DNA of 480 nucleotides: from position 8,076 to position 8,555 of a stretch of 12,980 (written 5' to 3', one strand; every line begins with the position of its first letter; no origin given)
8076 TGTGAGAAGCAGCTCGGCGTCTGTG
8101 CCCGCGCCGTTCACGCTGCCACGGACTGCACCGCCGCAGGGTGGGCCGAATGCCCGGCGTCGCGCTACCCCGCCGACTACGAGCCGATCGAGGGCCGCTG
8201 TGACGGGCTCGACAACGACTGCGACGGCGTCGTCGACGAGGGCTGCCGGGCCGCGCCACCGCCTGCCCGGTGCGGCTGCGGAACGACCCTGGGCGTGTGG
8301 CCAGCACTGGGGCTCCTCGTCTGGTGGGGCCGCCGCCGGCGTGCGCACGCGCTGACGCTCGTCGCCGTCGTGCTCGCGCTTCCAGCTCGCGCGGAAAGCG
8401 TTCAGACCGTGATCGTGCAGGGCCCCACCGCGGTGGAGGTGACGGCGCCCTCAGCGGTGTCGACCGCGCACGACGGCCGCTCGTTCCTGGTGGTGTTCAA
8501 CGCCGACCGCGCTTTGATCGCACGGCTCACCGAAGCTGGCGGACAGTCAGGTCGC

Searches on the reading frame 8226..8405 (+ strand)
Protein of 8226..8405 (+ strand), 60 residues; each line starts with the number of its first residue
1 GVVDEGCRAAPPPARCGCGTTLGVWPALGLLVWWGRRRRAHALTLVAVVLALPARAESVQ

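Call 81: search_protein_families(library=ncbifam, proteins=[window:8226-8405:+], max_evalue=10)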
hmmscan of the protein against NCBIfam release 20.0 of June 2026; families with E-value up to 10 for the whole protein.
seq(60 aa): 1 family
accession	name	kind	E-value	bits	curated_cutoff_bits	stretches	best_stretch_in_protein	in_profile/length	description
TIGR03901.2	MYXO-CTERM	domain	1.5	9.2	20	1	6-39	5-33/34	MYXO-CTERM sorting domain-containing protein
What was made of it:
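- Tried and rejected: The hit was E 1.5, below the cut-off (call 81), so I report it only as a resemblance.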
